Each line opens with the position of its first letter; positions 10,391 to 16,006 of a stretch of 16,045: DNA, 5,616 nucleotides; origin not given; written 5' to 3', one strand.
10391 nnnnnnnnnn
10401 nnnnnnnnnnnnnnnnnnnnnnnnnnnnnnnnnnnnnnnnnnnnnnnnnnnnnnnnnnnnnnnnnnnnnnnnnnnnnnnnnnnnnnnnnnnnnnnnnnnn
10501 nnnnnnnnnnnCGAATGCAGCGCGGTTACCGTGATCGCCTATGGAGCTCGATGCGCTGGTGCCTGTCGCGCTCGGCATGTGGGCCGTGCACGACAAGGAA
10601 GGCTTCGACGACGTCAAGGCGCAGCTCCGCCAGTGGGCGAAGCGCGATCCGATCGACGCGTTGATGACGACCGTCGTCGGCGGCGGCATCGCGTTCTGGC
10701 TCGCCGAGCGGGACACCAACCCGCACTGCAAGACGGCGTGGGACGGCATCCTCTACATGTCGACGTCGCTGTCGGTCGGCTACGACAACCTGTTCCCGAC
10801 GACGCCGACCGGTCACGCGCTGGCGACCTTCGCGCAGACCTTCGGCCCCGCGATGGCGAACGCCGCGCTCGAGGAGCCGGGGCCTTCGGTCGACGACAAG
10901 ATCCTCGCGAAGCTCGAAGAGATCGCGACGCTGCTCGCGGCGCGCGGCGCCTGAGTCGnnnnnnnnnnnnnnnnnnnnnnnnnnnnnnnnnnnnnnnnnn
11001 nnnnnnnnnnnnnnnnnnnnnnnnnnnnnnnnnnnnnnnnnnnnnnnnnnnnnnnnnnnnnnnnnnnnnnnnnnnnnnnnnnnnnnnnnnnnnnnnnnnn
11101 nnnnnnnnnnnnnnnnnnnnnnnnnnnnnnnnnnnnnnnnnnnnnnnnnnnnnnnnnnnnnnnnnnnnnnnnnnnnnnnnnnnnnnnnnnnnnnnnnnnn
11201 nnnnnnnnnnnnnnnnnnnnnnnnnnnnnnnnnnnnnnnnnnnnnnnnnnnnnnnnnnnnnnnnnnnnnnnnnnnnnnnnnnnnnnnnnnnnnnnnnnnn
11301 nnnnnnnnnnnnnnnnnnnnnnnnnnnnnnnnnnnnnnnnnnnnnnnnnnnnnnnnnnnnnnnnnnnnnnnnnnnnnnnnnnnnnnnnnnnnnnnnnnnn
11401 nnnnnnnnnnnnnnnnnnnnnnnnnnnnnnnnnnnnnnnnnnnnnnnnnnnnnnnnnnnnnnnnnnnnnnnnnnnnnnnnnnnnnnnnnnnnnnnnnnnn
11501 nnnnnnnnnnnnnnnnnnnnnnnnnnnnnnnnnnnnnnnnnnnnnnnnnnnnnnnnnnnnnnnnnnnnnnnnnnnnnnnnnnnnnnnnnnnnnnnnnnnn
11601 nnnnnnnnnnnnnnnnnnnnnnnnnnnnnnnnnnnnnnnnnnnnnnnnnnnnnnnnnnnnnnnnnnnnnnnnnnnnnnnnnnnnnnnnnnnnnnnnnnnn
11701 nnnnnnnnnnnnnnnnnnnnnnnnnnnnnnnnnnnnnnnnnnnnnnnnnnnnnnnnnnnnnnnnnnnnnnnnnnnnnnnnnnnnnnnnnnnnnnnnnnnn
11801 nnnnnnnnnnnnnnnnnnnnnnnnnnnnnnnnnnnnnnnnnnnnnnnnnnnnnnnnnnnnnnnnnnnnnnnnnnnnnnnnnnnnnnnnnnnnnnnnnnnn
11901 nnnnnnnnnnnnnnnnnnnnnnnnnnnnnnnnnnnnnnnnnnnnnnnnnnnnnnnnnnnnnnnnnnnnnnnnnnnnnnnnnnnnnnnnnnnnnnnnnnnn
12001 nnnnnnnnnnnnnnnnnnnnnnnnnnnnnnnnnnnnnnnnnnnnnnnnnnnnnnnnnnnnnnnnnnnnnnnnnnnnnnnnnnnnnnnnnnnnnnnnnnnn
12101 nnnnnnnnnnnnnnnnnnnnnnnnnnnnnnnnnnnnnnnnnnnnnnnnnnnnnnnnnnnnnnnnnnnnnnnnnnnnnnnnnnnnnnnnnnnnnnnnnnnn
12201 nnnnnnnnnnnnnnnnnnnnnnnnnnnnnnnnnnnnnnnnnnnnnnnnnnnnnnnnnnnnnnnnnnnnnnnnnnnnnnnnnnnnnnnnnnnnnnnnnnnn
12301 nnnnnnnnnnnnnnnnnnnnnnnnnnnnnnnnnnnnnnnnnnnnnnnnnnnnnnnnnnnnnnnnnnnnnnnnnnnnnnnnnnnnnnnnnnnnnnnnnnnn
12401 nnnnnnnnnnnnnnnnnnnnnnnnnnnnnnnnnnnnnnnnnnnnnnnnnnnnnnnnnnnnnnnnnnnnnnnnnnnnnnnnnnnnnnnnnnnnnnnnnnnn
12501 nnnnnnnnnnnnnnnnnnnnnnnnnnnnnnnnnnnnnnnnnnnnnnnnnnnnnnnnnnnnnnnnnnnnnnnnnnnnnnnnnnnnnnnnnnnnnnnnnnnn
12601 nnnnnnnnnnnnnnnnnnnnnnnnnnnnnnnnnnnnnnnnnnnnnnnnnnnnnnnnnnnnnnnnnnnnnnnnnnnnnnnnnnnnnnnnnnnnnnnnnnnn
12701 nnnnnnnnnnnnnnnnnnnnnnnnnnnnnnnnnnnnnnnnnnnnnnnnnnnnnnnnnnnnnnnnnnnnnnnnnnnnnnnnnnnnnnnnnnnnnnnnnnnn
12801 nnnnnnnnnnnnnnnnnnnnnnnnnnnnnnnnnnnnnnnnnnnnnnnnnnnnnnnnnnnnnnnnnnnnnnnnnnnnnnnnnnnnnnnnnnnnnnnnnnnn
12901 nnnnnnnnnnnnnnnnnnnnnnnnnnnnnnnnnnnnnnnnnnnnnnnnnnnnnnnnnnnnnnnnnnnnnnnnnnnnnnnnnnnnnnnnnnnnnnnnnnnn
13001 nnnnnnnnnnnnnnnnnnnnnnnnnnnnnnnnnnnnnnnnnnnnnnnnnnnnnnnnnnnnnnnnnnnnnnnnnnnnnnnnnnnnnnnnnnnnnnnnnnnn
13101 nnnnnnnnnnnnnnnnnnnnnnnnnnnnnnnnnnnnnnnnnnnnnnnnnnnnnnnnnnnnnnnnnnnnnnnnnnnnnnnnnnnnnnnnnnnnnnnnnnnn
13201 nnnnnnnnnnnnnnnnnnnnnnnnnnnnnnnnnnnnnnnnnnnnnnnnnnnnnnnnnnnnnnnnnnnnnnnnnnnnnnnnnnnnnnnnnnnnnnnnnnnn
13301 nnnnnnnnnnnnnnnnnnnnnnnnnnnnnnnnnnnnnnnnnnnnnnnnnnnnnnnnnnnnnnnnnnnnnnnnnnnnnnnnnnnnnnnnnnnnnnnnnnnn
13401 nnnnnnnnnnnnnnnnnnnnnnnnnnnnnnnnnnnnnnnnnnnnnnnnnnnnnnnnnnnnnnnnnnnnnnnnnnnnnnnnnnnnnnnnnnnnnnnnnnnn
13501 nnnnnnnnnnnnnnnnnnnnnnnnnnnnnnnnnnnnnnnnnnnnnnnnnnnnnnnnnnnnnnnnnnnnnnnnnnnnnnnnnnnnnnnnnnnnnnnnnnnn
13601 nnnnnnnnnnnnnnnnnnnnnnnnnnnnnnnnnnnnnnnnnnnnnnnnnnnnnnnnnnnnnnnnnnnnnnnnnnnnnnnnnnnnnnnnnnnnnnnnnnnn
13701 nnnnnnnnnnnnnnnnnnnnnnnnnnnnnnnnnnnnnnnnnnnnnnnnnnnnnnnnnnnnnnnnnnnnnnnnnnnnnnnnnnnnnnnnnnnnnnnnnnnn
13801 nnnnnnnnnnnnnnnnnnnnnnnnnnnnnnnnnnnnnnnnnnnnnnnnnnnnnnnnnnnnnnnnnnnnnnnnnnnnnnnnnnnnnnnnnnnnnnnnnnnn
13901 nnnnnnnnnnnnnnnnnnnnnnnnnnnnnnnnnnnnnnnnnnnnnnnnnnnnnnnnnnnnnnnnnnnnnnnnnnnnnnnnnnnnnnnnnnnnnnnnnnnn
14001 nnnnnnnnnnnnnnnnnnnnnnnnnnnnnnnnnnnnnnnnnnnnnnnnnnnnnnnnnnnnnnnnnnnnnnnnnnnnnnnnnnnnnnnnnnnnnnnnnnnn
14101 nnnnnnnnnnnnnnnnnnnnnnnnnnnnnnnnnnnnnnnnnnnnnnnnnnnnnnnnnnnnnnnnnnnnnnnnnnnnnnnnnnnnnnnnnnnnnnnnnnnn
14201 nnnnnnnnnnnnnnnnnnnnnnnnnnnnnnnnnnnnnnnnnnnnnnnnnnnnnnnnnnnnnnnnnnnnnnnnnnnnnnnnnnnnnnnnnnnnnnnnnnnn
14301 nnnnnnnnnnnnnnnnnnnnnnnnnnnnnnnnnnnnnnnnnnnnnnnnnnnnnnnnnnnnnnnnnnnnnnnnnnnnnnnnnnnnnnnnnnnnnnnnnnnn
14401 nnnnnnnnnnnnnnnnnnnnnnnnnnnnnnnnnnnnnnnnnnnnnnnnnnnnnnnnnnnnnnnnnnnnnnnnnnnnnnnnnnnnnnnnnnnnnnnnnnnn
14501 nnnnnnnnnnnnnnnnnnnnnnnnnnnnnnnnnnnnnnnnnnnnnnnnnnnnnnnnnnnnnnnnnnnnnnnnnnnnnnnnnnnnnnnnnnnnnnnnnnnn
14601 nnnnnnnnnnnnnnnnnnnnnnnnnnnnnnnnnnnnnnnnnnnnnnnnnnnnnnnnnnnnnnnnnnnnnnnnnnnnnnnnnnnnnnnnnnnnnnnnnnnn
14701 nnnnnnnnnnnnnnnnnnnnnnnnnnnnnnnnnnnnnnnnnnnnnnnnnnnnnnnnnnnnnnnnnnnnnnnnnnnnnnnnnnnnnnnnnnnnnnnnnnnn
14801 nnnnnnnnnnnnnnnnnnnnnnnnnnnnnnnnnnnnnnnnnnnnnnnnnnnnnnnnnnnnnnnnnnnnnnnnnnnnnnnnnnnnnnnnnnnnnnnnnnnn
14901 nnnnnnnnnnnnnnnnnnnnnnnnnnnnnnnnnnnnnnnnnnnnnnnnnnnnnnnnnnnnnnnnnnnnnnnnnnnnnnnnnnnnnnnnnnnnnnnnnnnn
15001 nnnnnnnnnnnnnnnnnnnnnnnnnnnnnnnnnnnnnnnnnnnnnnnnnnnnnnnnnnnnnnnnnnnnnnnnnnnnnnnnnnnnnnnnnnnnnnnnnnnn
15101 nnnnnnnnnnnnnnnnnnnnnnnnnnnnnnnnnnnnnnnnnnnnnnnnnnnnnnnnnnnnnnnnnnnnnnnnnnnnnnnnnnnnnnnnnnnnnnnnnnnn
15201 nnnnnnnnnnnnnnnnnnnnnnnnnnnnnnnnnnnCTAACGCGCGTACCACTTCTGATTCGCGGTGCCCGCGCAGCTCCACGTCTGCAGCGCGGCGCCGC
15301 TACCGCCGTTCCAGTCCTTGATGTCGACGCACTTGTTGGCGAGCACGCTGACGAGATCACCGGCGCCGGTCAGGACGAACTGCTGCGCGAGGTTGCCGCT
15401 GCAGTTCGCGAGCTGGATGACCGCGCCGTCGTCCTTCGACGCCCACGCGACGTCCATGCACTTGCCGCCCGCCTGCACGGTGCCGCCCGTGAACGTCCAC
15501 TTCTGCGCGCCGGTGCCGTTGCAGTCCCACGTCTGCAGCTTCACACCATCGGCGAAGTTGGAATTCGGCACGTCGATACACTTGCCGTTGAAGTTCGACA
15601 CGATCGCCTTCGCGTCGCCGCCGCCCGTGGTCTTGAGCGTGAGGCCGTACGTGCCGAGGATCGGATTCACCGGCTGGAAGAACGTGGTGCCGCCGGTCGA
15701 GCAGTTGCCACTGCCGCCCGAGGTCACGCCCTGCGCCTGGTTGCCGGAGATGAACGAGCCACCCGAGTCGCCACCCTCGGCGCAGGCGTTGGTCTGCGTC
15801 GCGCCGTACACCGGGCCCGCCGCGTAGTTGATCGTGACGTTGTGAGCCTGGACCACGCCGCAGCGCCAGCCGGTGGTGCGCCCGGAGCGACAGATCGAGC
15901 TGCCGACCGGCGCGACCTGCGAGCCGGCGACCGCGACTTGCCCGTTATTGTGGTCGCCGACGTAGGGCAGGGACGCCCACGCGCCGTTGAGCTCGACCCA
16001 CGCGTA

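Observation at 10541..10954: Mini K+-channel-like protein with a GYD (not GYG) filter, convergent with the DUF4157 giant gene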

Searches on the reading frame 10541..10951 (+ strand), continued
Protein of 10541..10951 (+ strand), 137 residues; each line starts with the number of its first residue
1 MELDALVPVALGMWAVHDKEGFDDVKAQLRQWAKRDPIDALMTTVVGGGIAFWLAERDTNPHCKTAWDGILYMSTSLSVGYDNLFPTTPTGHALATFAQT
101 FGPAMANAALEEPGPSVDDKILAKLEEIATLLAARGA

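Call 53: search_solved_structures(query=A1, max_evalue=1, show_alignments=2)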
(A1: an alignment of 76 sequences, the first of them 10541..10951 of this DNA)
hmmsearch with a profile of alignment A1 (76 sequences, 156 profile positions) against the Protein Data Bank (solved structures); distinct sequences matched with E-value up to 1: 63 (the best 60 are shown).
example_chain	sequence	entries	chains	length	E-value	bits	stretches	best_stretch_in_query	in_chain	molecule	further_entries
1orq_C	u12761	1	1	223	2.6e-05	27.1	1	49-106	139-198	potassium channel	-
2a0l_A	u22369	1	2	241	3.2e-05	26.8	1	49-106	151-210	Voltage-gated potassium channel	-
6uwm_A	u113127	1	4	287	3.6e-05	26.7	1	49-106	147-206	Voltage-gated potassium channel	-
4h33_A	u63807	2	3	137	9.7e-05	25.2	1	82-136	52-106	Lmo2059 protein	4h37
1f6g_A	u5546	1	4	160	0.00023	24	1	40-154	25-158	VOLTAGE-GATED POTASSIUM CHANNEL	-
3pjs_K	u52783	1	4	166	0.00045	23.1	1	50-154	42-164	Voltage-gated potassium channel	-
3eff_K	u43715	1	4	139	0.00091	22.1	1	50-154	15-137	Voltage-gated potassium channel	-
2p7t_C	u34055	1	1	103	0.0051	19.6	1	50-111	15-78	Voltage-gated potassium channel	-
1zwi_C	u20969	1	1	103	0.0062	19.4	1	50-111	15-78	Voltage-gated potassium channel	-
2a9h_A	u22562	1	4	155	0.0068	19.2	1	50-113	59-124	Voltage-gated potassium channel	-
2atk_C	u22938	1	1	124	0.0075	19.1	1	50-111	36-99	Voltage-gated potassium channel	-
7sqw_C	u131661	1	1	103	0.012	18.5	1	50-111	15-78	KcsA potassium channel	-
3ogc_C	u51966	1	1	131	0.012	18.4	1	50-111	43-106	Voltage-gated potassium channel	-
3hpl_C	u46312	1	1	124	0.013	18.4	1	50-115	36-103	Voltage-gated potassium channel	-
5vk6_C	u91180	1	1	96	0.013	18.4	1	50-111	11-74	pH-gated potassium channel KcsA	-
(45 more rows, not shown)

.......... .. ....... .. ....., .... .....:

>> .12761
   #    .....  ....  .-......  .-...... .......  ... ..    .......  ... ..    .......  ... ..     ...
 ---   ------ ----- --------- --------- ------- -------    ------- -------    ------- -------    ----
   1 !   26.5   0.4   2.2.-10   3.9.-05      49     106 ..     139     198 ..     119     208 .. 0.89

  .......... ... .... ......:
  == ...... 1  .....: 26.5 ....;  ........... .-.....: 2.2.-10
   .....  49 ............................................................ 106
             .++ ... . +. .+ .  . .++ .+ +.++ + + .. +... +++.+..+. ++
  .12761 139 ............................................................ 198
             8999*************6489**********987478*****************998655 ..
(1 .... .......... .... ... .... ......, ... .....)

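Call 54: search_solved_structures(query=A3, max_evalue=0.01, show_alignments=2)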
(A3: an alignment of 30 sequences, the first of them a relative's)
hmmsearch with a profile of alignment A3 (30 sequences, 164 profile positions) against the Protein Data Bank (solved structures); distinct sequences matched with E-value up to 0.01: 81 (the best 60 are shown).
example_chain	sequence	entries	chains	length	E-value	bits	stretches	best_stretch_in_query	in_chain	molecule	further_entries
6uwm_A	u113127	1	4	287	1.7e-09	40.9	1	43-107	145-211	Voltage-gated potassium channel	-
1orq_C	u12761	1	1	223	2.7e-09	40.2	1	43-107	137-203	potassium channel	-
2a0l_A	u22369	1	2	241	3.1e-09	40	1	43-107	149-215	Voltage-gated potassium channel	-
4h33_A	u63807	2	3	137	1.2e-07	34.8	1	66-128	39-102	Lmo2059 protein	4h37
9x5j_D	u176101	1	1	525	2.5e-07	33.8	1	49-108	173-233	Potassium voltage-gated channel subfamily KQT member 2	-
24vi_B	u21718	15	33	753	2.5e-07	33.8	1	49-108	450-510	Green fluorescent protein,Potassium voltage-gated channel subfamily KQT member 2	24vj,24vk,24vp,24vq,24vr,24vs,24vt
9ixz_A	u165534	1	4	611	2.9e-07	33.6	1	49-108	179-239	Isoform 3 of Potassium voltage-gated channel subfamily KQT member 2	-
9ixy_A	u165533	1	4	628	3.1e-07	33.5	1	49-108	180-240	Isoform 3 of Potassium voltage-gated channel subfamily KQT member 2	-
8j02_A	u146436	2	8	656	3.3e-07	33.4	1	49-108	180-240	Potassium voltage-gated channel subfamily KQT member 2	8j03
7cr0_A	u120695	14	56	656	3.3e-07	33.4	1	49-108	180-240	Potassium voltage-gated channel subfamily KQT member 2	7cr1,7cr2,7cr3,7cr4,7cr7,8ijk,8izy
22ay_A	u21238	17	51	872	5.5e-07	32.7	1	49-108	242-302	Potassium voltage-gated channel subfamily KQT member 2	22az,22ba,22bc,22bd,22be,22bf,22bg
24vl_B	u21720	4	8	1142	8.4e-07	32.1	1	49-108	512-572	Green fluorescent protein,Potassium voltage-gated channel subfamily KQT member 2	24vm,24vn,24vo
3pjs_K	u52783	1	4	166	1.8e-06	31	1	47-149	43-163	Voltage-gated potassium channel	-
3eff_K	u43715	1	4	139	5.6e-06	29.4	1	47-148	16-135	Voltage-gated potassium channel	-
2a9h_A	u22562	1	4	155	8.4e-06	28.8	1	47-107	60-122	Voltage-gated potassium channel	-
1f6g_A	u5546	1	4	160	1.2e-05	28.3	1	47-148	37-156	VOLTAGE-GATED POTASSIUM CHANNEL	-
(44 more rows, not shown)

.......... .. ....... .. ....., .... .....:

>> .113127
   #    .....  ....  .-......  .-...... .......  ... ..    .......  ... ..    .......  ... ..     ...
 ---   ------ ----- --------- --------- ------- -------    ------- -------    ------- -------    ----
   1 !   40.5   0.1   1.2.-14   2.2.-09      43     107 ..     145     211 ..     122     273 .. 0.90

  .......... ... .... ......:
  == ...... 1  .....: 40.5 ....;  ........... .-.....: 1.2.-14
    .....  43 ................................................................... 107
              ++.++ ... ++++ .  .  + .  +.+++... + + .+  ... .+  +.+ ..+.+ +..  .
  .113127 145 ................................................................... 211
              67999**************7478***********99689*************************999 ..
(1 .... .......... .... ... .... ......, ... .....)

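Call 66: search_protein_families(library=ncbifam, proteins=[L126:3321-4088:+, L126:4116-5996:+], max_evalue=0.1)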
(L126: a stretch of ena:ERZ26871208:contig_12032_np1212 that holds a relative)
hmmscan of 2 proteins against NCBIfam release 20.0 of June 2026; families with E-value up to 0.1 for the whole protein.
L126:3321-4088:+ (255 aa): 0 families

L126:4116-5996:+ (626 aa): 1 family
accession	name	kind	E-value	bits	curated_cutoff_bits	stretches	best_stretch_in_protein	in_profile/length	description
NF058507.1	FlotScfldFlot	equivalog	1e-20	74.3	700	2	20-412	6-392/477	flotillin lipid rafts scaffold protein FloT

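Call 74: find_encoding_contigs(protein=P0218, flank=5000, max_places=2)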
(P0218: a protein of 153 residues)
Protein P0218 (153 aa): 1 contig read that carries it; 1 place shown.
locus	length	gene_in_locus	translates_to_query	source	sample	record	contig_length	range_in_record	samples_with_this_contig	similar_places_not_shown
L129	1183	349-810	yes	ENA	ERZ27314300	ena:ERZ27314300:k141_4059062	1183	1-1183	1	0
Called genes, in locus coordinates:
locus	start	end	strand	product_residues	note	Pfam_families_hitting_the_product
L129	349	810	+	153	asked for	PF07885:Ion_trans_2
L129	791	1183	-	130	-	?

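Call 75: find_encoding_contigs(protein=P0169, flank=5000, max_places=2)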
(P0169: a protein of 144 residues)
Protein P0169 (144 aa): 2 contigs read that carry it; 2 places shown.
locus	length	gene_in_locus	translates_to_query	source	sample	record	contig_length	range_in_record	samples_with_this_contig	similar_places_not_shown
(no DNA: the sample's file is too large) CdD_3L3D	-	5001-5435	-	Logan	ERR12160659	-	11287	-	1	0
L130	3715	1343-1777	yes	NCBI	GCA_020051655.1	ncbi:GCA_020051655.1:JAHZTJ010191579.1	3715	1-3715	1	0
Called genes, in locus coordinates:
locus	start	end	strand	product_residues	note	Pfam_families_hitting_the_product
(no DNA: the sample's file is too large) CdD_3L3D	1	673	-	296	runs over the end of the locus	?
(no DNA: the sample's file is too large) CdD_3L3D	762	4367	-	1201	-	PF00082:Peptidase_S8, PF02225:PA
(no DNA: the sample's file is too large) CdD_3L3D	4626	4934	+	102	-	PF04993:TfoX_N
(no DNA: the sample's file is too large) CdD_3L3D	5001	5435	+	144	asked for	PF07885:Ion_trans_2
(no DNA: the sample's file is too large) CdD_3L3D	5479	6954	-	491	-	PF01551:Peptidase_M23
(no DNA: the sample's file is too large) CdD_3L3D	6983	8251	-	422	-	PF04542:Sigma70_r2 (weak), PF07638:Sigma70_ECF (faint), PF08281:Sigma70_r4_2, PF20239:DUF6596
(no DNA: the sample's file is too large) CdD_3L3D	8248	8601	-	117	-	PF03795:YCII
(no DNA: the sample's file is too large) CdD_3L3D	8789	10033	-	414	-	-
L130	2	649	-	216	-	?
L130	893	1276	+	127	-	PF04993:TfoX_N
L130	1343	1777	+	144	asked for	PF07885:Ion_trans_2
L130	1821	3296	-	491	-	PF01551:Peptidase_M23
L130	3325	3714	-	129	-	?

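Call 76: find_encoding_contigs(protein=P0229, flank=5000, max_places=2)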
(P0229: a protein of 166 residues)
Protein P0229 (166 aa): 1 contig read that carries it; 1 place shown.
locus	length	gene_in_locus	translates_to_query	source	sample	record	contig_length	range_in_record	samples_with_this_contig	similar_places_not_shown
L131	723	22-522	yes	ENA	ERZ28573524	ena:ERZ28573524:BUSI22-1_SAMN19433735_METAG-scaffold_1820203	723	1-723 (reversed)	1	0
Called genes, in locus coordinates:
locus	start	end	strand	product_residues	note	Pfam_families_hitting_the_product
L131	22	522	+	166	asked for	PF07885:Ion_trans_2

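Call 77: find_encoding_contigs(protein=P0207, flank=5000, max_places=2)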
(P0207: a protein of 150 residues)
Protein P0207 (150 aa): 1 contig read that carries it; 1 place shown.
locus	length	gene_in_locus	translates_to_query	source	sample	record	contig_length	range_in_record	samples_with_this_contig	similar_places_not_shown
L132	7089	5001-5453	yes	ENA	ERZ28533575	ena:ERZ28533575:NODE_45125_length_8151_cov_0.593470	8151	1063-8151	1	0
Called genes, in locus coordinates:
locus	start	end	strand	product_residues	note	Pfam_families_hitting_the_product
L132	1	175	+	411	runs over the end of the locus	?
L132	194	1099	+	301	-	PF01795:Methyltransf_5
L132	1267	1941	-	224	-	PF00730:HhH-GPD, PF00633:HHH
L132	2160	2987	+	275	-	-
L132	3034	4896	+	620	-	PF01145:Band_7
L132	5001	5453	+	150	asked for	PF07885:Ion_trans_2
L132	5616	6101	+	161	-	-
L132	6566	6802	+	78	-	-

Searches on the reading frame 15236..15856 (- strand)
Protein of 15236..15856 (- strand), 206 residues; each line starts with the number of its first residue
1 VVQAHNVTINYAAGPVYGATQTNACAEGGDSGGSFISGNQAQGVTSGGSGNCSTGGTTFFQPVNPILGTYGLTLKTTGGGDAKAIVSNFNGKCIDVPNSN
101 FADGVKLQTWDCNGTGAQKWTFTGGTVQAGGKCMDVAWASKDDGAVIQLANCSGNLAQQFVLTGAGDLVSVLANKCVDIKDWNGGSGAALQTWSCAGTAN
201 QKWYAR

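Call 9: search_protein_families(library=pfam, proteins=[window:15236-15856:-], max_evalue=0.01)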
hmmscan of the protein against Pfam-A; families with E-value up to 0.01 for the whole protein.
window:15236-15856:- (206 aa): 3 families
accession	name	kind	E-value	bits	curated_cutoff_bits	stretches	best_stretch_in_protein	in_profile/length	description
PF00652.28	Ricin_B_lectin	-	1.2e-23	84.1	29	1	85-203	5-126/126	Ricin-type beta-trefoil lectin domain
PF14200.12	RicinB_lectin_2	-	3.6e-20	72.9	25.6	3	79-123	11-55/89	Ricin-type beta-trefoil lectin domain-like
PF00089.32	Trypsin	-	5.2e-07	30.2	20.6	1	19-66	160-216/220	Trypsin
